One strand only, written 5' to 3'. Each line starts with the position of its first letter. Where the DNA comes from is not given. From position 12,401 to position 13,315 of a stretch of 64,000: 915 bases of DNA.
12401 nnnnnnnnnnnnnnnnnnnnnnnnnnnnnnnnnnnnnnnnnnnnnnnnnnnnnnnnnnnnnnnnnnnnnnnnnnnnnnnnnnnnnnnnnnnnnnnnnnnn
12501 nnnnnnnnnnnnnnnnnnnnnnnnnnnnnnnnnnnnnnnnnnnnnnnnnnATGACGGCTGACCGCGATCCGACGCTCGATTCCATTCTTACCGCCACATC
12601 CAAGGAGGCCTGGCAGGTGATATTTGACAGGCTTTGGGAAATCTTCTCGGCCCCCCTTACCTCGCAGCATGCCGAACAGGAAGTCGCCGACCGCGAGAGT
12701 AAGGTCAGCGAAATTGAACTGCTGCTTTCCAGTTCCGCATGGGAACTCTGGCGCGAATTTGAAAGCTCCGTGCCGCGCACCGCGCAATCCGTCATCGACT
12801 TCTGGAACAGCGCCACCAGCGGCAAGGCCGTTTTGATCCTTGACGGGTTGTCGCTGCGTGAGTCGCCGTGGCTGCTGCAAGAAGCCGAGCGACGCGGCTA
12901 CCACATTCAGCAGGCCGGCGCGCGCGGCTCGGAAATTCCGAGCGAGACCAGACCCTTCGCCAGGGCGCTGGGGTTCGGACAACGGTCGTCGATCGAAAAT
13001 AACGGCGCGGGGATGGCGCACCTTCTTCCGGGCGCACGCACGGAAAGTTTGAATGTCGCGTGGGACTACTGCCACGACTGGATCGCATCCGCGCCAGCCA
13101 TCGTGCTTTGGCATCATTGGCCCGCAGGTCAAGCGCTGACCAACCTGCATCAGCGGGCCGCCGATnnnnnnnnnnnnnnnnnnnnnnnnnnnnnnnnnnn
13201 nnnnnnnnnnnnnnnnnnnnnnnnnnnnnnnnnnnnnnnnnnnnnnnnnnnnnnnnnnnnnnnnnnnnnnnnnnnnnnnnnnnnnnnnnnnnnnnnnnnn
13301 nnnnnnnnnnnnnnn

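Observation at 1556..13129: Defence-island-like block of DNA-transaction enzymes bounded by truncated host genes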

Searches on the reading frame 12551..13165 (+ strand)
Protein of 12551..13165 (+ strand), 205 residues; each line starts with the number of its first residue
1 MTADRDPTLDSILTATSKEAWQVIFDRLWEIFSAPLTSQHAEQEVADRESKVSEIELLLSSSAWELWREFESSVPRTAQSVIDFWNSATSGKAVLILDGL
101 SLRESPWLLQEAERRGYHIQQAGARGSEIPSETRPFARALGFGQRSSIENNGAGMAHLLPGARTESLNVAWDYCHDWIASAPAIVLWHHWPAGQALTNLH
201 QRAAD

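Call 13: search_dna_similar(query=window:12551-13129:+, collection=plasmids, mode=protein, max_rows=20, max_evalue=0.001)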
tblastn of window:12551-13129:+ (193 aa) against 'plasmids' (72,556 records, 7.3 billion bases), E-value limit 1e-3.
Records with a match: 39; places in all: 39; records where one place covers at least 80% of the query: 39.
Best place of each record, by identity: <60% 39.
By first word of the organism name: Klebsiella 28; Burkholderia 2; Enterobacter 2; Citrobacter 2; Raoultella 2; Aminobacter 1; Ensifer 1; Candidatus 1.
By predicted mobility (MOB-suite, as given by PLSDB): conjugative 34; non-mobilizable 3; mobilizable 2.
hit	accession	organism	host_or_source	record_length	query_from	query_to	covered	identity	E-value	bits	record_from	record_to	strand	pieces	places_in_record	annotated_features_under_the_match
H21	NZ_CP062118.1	Aminobacter sp. SR38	bacterial pure culture,soil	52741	9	191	95%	47.0%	1e-38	147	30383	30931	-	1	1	hypothetical protein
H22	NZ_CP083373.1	Ensifer canadensis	Melilotus albus,Cell Culture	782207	1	191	99%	44.5%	1e-37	144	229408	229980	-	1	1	hypothetical protein | DUF499 domain-containing protein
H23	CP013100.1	Candidatus Tenderia electrophaga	mixed culture,Biocathode MCL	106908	9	191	95%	45.9%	6e-45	165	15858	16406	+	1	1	hypothetical protein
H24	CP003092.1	Burkholderia sp. YI23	-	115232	8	191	95%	45.7%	6e-40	150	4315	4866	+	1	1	hypothetical protein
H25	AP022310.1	Burkholderia sp. SFA1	-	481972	8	191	95%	45.7%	6e-40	150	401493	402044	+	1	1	hypothetical protein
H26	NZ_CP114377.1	Klebsiella pneumoniae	Homo sapiens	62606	9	191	95%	42.3%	1e-31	127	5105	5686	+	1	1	hypothetical protein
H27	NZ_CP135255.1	Enterobacter chuandaensis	Homo sapiens,anal swab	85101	9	191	95%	42.3%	1e-31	127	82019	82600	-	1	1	hypothetical protein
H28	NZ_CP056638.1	Citrobacter freundii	culture,Wastewater influent sample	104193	9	191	95%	42.3%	1e-31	127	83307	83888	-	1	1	hypothetical protein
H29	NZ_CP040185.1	Raoultella planticola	Homosapiens,cerebrospinal fluid, ...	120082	9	191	95%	42.3%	1e-31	127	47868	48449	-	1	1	hypothetical protein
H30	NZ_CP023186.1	Klebsiella michiganensis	patient,China: The First Affiliated ...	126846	9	191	95%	42.3%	1e-31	127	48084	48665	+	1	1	hypothetical protein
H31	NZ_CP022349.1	Klebsiella michiganensis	Homo sapiens,feces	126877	9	191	95%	42.3%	1e-31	127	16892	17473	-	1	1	hypothetical protein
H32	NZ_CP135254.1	Enterobacter chuandaensis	Homo sapiens,anal swab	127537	9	191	95%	42.3%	1e-31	127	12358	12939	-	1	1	hypothetical protein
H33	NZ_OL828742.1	Klebsiella michiganensis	-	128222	9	191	95%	42.3%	1e-31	127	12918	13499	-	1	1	hypothetical protein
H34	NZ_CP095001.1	Klebsiella michiganensis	female,catheter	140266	9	191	95%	42.3%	1e-31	127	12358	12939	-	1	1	hypothetical protein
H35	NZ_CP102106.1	Klebsiella michiganensis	Blood,blood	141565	9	191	95%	42.3%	1e-31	127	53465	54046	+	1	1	hypothetical protein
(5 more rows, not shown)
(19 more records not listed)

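Call 22: search_protein_families(library=pfam, proteins=[window:12551-13165:+], max_evalue=1)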
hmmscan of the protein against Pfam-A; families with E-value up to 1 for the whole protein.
window:12551-13165:+ (205 aa): 1 family
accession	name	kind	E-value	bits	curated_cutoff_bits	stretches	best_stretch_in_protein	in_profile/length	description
PF07988.17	LMSTEN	-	0.019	14.9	27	1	42-68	19-45/47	LMSTEN motif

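Call 68: get_annotated_region(hit=H22, flank=12000)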
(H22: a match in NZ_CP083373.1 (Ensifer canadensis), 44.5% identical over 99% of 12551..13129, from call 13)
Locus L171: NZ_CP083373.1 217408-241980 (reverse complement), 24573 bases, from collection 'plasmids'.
description: Ensifer canadensis strain T173 plasmid pT173c, complete sequence
organism: Ensifer canadensis (NCBI taxid 555315)
taxonomy: Bacteria; Pseudomonadota; Alphaproteobacteria; Hyphomicrobiales; Rhizobiaceae; Ensifer; Ensifer canadensis
host: -; source: Melilotus albus,Cell Culture; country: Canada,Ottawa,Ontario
typing (MOB-suite, as given by PLSDB): non-mobilizable; replicon rep_cluster_471
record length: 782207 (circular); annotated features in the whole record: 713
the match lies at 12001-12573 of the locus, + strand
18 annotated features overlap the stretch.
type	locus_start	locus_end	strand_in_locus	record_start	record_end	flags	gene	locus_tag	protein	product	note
CDS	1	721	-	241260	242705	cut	-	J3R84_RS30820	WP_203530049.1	aldehyde dehydrogenase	-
CDS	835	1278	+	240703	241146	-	-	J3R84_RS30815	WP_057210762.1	MarR family transcriptional regulator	GO:0006355 - regulation of DNA-templated transcription [Evidence IEA]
CDS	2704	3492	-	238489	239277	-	-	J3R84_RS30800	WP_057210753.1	SDR family oxidoreductase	-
CDS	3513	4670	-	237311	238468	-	-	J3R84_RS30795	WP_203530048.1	aminotransferase class V-fold PLP-dependent enzyme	-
CDS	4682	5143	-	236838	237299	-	-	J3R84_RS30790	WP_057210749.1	RidA family protein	-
CDS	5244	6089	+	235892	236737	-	-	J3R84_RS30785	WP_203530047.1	LysR family transcriptional regulator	GO:0006355 - regulation of DNA-templated transcription [Evidence IEA]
CDS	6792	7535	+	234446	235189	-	-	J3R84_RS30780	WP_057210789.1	3-keto-5-aminohexanoate cleavage protein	-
CDS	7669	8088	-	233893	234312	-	-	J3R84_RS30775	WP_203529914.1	type II toxin-antitoxin system VapC family toxin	-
CDS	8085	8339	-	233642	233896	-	-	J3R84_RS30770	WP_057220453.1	hypothetical protein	-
CDS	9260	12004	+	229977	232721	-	-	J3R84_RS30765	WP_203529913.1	DUF499 domain-containing protein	-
CDS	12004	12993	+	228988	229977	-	-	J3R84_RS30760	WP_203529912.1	hypothetical protein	-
CDS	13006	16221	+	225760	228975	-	-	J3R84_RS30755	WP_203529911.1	DUF1156 domain-containing protein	-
CDS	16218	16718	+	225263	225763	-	-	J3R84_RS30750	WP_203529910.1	hypothetical protein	-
CDS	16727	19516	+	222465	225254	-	-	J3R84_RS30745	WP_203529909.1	SNF2-related protein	-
CDS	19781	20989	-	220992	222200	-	-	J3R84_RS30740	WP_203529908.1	hypothetical protein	-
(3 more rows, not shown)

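Call 69: get_annotated_region(hit=H23, flank=12000)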
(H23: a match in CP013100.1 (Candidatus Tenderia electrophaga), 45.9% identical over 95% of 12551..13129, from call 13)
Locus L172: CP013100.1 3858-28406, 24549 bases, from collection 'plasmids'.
description: Candidatus Tenderia electrophaga plasmid, complete sequence
organism: Candidatus Tenderia electrophaga (NCBI taxid 1748243)
taxonomy: Bacteria; Pseudomonadota; Gammaproteobacteria; Chromatiales; Chromatiaceae; Candidatus Tenderia; Candidatus Tenderia electrophaga
host: -; source: mixed culture,Biocathode MCL; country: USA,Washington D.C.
typing (MOB-suite, as given by PLSDB): mobilizable; relaxase MOBP
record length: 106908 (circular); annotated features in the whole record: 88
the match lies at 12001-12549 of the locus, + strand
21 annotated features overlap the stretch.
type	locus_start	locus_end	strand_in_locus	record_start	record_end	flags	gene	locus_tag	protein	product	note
CDS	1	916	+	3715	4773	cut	-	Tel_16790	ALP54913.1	hypothetical protein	-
CDS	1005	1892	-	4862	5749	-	-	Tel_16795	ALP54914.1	hypothetical protein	-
CDS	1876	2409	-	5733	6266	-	-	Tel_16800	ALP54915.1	hypothetical protein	-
CDS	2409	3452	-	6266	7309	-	-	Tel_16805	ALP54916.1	hypothetical protein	-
CDS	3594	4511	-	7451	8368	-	-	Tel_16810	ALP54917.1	hypothetical protein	-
CDS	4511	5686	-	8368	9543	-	-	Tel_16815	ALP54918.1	hypothetical protein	-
CDS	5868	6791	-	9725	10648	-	-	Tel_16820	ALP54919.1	hypothetical protein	-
CDS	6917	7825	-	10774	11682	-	-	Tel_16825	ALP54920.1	hypothetical protein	-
CDS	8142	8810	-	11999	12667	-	-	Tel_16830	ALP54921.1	hypothetical protein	-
CDS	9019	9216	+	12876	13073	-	-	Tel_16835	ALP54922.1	hypothetical protein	-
CDS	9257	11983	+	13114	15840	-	-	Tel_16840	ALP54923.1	hypothetical protein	-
CDS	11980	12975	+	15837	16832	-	-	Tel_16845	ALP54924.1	hypothetical protein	-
CDS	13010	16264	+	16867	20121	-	-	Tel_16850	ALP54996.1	hypothetical protein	-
CDS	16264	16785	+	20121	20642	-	-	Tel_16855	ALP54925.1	hypothetical protein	-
CDS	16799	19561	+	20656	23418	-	-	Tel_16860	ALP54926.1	helicase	-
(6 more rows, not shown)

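Call 70: get_annotated_region(hit=H21, flank=12000)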
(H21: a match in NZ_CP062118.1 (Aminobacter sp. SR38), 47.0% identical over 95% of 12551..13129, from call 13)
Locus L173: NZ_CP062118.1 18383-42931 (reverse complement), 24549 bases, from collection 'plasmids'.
description: Aminobacter sp. SR38 plasmid pSR6
organism: Aminobacter sp. SR38 (NCBI taxid 2774562)
taxonomy: Bacteria; Pseudomonadota; Alphaproteobacteria; Hyphomicrobiales; Phyllobacteriaceae; Aminobacter; Aminobacter sp. SR38
host: -; source: bacterial pure culture,soil; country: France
typing (MOB-suite, as given by PLSDB): non-mobilizable; mating-pair formation MPF_T
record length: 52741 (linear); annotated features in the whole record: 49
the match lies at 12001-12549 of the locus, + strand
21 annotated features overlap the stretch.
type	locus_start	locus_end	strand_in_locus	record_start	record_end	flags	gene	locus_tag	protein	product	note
CDS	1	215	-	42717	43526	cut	phnC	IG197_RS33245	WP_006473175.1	phosphonate ABC transporter ATP-binding protein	GO:0015716 - organic phosphonate transport [Evidence IEA]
CDS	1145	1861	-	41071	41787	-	-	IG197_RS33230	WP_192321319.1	hypothetical protein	-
CDS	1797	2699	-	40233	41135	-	-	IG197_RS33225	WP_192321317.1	hypothetical protein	-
CDS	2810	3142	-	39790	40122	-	-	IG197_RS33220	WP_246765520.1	ParB/Srx family N-terminal domain-containing protein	-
CDS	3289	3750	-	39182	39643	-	-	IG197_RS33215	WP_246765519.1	hypothetical protein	-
CDS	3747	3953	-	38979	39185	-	-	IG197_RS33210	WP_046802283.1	hypothetical protein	-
CDS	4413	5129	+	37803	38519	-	-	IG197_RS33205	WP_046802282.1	hypothetical protein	-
CDS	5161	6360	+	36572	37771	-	-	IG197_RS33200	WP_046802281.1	XRE family transcriptional regulator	-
CDS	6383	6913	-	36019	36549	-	-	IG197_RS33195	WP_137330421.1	hypothetical protein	-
CDS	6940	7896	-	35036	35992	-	-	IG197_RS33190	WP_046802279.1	tyrosine-type recombinase/integrase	GO:0015074 - DNA integration [Evidence IEA]; GO:0006310 - DNA recombination [Evidence IEA]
CDS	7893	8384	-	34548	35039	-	-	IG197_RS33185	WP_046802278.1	hypothetical protein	-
CDS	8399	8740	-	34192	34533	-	-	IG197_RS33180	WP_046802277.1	hypothetical protein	-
CDS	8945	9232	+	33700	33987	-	-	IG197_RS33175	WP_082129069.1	HigA family addiction module antitoxin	-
CDS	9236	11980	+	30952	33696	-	-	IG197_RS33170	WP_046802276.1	DUF499 domain-containing protein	-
CDS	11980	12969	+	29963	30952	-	-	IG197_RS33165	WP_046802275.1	hypothetical protein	-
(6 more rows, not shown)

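Call 80: find_homologous_proteins(query=window:12551-13129:+, max_evalue=0.00001)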
Query window:12551-13129:+ (193 aa): 809 proteins with E <= 0.00001 among 1110 candidates; the best 120 are listed.
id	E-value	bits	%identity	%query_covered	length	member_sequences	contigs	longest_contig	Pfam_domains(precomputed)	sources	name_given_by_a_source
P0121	3.0e-123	427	100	100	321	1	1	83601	-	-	-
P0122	3.5e-110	384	90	99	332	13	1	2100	PF08665.18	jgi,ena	-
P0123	1.4e-108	379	88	99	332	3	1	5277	PF08665.18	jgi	jgi:hypothetical protein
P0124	1.4e-105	369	85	99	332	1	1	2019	PF08665.18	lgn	-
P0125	1.1e-104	366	83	99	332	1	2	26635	PF08665.18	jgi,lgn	jgi:hypothetical protein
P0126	5.4e-102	358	84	99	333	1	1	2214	PF08665.18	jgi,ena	jgi:hypothetical protein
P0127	8.4e-102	357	81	99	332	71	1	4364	PF08665.18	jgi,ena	-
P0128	9.1e-102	357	85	98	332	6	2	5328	PF08665.18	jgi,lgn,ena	-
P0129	3.3e-101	355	83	99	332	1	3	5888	PF08665.18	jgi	jgi:hypothetical protein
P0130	6.2e-101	354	81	99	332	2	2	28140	PF08665.18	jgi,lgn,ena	-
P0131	9.6e-100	350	79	99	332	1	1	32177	PF08665.18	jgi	jgi:hypothetical protein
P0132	2.3e-99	349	81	99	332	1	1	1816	-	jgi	jgi:hypothetical protein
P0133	8.1e-99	347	86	94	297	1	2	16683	-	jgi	jgi:hypothetical protein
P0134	9.6e-99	347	82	99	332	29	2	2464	PF08665.18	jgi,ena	jgi:hypothetical protein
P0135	5.9e-98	344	81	99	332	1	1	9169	PF08665.18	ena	-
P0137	1.1e-97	344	80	99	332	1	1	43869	PF08665.18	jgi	jgi:hypothetical protein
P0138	6.0e-97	341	79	99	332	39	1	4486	PF08665.18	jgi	jgi:hypothetical protein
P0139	6.4e-97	341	78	99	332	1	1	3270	PF08665.18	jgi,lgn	jgi:hypothetical protein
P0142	2.3e-96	339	79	99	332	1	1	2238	PF08665.18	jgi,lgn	jgi:hypothetical protein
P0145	8.3e-96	337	79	99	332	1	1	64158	PF08665.18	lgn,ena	-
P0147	1.3e-95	337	79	99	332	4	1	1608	PF08665.18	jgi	jgi:hypothetical protein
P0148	1.5e-95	337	80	99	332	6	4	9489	PF08665.18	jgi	jgi:hypothetical protein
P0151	2.9e-94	332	74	99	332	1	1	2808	PF08665.18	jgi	jgi:hypothetical protein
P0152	8.1e-94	331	77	99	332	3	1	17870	PF08665.18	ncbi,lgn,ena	-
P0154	9.0e-94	331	77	99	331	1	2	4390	PF08665.18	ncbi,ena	-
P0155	9.5e-94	331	76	99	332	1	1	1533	PF08665.18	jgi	jgi:hypothetical protein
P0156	1.7e-93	330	79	99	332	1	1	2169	PF08665.18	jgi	jgi:hypothetical protein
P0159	1.6e-92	327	75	99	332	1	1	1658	PF08665.18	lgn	-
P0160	8.1e-92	324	74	98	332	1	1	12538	PF08665.18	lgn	-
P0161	8.9e-92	324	74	99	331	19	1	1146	PF08665.18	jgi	-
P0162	2.1e-91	323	78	95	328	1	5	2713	PF08665.18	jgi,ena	-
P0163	2.6e-91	323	73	99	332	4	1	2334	PF08665.18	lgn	-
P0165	4.2e-91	322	75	99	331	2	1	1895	PF08665.18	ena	-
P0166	4.6e-91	322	73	99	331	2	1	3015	PF08665.18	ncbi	-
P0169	1.3e-90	320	76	98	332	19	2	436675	PF08665.18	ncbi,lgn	-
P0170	1.7e-90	320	75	99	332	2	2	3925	PF08665.18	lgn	-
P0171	4.5e-90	319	72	99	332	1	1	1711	PF08665.18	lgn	-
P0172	5.4e-90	318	75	99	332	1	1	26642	PF08665.18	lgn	-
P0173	1.1e-89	317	72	99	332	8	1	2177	PF08665.18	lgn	-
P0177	5.5e-89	315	72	99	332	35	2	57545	PF08665.18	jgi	jgi:hypothetical protein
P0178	6.5e-89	315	71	99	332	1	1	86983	PF08665.18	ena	-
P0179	1.5e-88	314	75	99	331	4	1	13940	PF08665.18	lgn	-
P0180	1.5e-88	314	72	99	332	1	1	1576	PF08665.18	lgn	-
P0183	7.9e-88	311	70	99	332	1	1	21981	PF08665.18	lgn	-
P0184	8.9e-88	311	73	99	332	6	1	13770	PF08665.18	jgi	jgi:hypothetical protein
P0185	1.4e-87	311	71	99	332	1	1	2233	PF08665.18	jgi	jgi:hypothetical protein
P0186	1.6e-87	310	71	99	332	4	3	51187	PF08665.18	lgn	-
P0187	2.3e-87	310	72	97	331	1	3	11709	PF08665.18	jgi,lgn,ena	-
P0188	2.3e-87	310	73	99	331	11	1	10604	PF08665.18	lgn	-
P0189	5.2e-87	309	74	99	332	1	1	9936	PF08665.18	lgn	-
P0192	1.7e-86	307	69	99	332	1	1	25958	PF08665.18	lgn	-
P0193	1.7e-86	307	71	97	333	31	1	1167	PF08665.18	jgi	jgi:hypothetical protein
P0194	2.0e-86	307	70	97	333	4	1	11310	PF08665.18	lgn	-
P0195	2.3e-86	307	70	99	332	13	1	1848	PF08665.18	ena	-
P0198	5.6e-86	305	69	99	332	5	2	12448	PF08665.18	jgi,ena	jgi:hypothetical protein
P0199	1.0e-85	304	71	97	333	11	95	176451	PF08665.18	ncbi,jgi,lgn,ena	jgi:hypothetical protein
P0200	1.1e-85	304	69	99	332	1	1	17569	PF08665.18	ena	-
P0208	6.0e-84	299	67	99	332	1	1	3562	PF08665.18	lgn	-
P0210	2.8e-83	297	71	99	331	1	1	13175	PF08665.18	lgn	-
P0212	4.3e-83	296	68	97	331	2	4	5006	PF08665.18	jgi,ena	-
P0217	1.7e-82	294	68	97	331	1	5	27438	PF08665.18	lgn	-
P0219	5.9e-82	292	68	97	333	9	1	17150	PF08665.18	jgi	jgi:hypothetical protein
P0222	3.2e-81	290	66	98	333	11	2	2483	PF08665.18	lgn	-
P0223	4.2e-81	289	68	97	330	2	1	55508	PF08665.18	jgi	jgi:hypothetical protein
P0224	5.3e-81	289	68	99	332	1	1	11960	PF08665.18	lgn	-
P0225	5.6e-81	289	64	99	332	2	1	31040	PF08665.18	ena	-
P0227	8.4e-80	285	68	99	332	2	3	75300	PF08665.18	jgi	jgi:hypothetical protein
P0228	1.5e-79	284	67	97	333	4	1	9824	PF08665.18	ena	-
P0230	3.4e-78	280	68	98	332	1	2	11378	PF08665.18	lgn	-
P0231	4.0e-78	280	66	99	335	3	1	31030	PF08665.18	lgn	-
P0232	5.0e-78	279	67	97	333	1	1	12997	PF08665.18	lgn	-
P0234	2.1e-77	277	67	95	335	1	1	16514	PF08665.18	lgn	-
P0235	5.8e-77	276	60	99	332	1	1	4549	PF08665.18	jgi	-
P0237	1.7e-76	274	64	97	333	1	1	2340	PF08665.18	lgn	-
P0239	1.7e-71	258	64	94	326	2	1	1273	PF08665.18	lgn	-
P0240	7.5e-69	249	60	98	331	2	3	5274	PF08665.18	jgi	-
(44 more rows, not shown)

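Call 81: find_encoding_contigs(protein=P0125, flank=10000, max_places=2)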
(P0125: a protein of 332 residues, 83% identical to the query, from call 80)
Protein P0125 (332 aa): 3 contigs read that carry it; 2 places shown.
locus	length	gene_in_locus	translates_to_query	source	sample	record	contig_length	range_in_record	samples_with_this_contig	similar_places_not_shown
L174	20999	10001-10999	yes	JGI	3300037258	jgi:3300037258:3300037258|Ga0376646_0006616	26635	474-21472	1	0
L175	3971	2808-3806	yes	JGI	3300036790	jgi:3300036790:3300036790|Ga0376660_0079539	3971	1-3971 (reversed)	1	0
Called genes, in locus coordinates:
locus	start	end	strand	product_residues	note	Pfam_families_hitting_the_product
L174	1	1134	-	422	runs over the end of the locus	PF00817:IMS, PF11799:IMS_C, PF13438:DUF4113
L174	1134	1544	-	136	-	PF00717:Peptidase_S24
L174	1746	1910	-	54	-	-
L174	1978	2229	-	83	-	-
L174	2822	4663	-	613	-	PF02195:ParB_N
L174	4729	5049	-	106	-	-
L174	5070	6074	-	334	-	PF08401:ArdcN, PF18818:MPTase-PolyVal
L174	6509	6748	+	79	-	-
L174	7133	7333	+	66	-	-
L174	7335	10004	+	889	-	PF04465:DUF499 (faint)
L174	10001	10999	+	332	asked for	PF08665:PglZ (faint)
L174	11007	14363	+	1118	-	PF06634:DUF1156 (weak), PF01555:N6_N4_Mtase (faint)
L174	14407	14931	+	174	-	-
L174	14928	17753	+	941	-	PF00176:SNF2-rel_dom, PF00270:DEAD, PF04851:ResIII, PF00271:Helicase_C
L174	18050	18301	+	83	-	PF08279:HTH_11 (weak)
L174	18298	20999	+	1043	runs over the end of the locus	PF02384:N6_Mtase, PF07669:Eco57I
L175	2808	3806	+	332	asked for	PF08665:PglZ (faint)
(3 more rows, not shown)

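Call 82: find_encoding_contigs(protein=P0123, flank=10000, max_places=2)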
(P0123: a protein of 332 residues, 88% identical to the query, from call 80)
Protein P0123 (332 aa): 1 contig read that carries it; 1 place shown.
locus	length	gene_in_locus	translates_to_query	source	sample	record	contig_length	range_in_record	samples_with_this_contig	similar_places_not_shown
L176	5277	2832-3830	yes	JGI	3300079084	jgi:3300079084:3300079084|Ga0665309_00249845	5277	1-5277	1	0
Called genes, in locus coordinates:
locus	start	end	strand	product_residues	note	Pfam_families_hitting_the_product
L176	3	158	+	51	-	?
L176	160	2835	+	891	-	PF04465:DUF499 (faint)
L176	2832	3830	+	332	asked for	PF08665:PglZ (weak)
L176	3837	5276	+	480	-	?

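Call 87: search_protein_families(library=pfam, proteins=[P0122, P0125, P0123, L174:14407-14931:+, L174:7133-7333:+, L174:6509-6748:+, L176:3837-5276:+], max_evalue=1)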
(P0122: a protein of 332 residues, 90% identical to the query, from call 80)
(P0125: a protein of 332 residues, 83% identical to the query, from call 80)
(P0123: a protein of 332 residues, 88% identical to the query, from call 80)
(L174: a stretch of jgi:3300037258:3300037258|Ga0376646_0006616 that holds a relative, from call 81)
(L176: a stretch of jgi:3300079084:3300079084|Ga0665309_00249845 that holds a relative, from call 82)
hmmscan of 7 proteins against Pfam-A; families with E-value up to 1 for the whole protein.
P0122 (332 aa): 3 families
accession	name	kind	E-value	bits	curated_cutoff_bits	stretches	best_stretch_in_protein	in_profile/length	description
PF01337.24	Barstar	-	0.022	15.1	23.4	1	165-217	33-85/96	Barstar (barnase inhibitor)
PF16842.11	RRM_occluded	-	0.056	13.8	30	1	75-102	36-63/79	Occluded RNA-recognition motif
PF07988.17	LMSTEN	-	0.098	12.6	27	1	43-68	20-45/47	LMSTEN motif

P0125 (332 aa): 1 family
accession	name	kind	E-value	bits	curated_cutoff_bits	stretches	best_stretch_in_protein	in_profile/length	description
PF01337.24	Barstar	-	0.00033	21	23.4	1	164-219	32-89/96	Barstar (barnase inhibitor)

P0123 (332 aa): 2 families
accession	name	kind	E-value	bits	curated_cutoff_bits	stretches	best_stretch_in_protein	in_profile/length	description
PF07988.17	LMSTEN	-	0.095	12.6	27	1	46-68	23-45/47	LMSTEN motif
PF01337.24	Barstar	-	0.11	12.9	23.4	1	171-218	39-86/96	Barstar (barnase inhibitor)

L174:14407-14931:+ (174 aa): 1 family
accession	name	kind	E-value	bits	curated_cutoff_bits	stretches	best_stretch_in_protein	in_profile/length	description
PF01512.22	Complex1_51K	-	0.21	11.9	31.2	1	51-99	46-94/150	Nuo51 FMN-binding domain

L174:7133-7333:+ (66 aa): 2 families
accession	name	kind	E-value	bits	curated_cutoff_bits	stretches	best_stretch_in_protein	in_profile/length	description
PF01402.27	RHH_1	-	0.00037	20.8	20.5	1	22-56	3-37/39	Ribbon-helix-helix protein, copG family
PF07878.17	RHH_5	-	0.013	15.6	26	1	20-56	3-39/43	CopG-like RHH_1 or ribbon-helix-helix domain, RHH_5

L174:6509-6748:+ (79 aa): 3 families
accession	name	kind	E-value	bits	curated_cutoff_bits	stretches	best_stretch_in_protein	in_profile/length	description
PF14390.12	DUF4420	-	0.072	12.7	27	1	27-62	233-268/306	Putative PD-(D/E)XK family member, (DUF4420)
PF00619.27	CARD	-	0.073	13.5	23.9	1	11-55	37-79/85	Caspase recruitment domain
PF19743.5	ASTN1_2_fn3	-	0.087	13.6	24.3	1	10-70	33-88/123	ASTN1/2 Fn3 domain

L176:3837-5276:+ (480 aa): 8 families
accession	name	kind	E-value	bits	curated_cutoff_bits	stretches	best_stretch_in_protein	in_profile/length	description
PF06634.17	DUF1156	-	3.9e-05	24.1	24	1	48-96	2-52/73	Protein of unknown function (DUF1156)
PF01555.25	N6_N4_Mtase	-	0.002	18.5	26.7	1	123-151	185-213/221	DNA methylase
PF25206.1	DUF7836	-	0.036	14.4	26.7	0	296-311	3-18/59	Domain of unknown function (DUF7836)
PF13717.11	Zn_ribbon_4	-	0.099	13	30.3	0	302-313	4-15/36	zinc-ribbon domain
PF22289.1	DmmA-like_C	-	0.13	12.7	27.4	0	301-316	19-34/44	Dimethylamine monooxygenase subunit DmmA-like, C-terminal domain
PF09723.15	Zn_ribbon_8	-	0.14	12.6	34.4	0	339-350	23-34/41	Zinc ribbon domain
PF00096.32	zf-C2H2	-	0.28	12.2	25.2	0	302-311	2-11/23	Zinc finger, C2H2 type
PF23548.1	Zn_ribbon_FGT1_2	-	0.28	11.3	27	1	341-349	19-27/35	FORGETTER1 second zinc ribbon domain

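Call 94: predict_structure(alignment_id=A5)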
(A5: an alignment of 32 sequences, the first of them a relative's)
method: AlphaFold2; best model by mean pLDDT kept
length: 332 residues; sequences in the alignment: 32
mean_pLDDT: 65.4   pTM: 0.69
mean pLDDT of the five models: 65.4, 62.1, 55.0, 42.1, 36.7
residues with pLDDT >= 90: 14; 70-90: 160; 50-70: 62; < 50: 96
segments of 3 or more residues with pLDDT < 50: 130-133, 144-149, 192-201, 240-253, 255-257, 259-261, 263-288, 291-317
pLDDT, mean of each block of 10 residues (from residue 1): 62 83 89 83 82 74 63 78 81 75 84 91 75 58 50 62 74 80 73 46 61 79 85 65 32 47 41 39 41 41 34 43 84 79
secondary structure, 60 per line:
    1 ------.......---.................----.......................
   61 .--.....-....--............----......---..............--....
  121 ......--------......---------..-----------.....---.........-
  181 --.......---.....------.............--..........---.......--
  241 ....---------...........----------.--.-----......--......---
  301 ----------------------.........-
elements in order: H7-13 H17-33 H38-61 H64-68 H70-73 H77-87 E92-97 H101-114 E117-126 H135-140 E163-167 H171-179 E183-189 H193-197 H204-216 H219-228 E232-238 H241-244 H254-264 E284-289 E292-297 E323-331
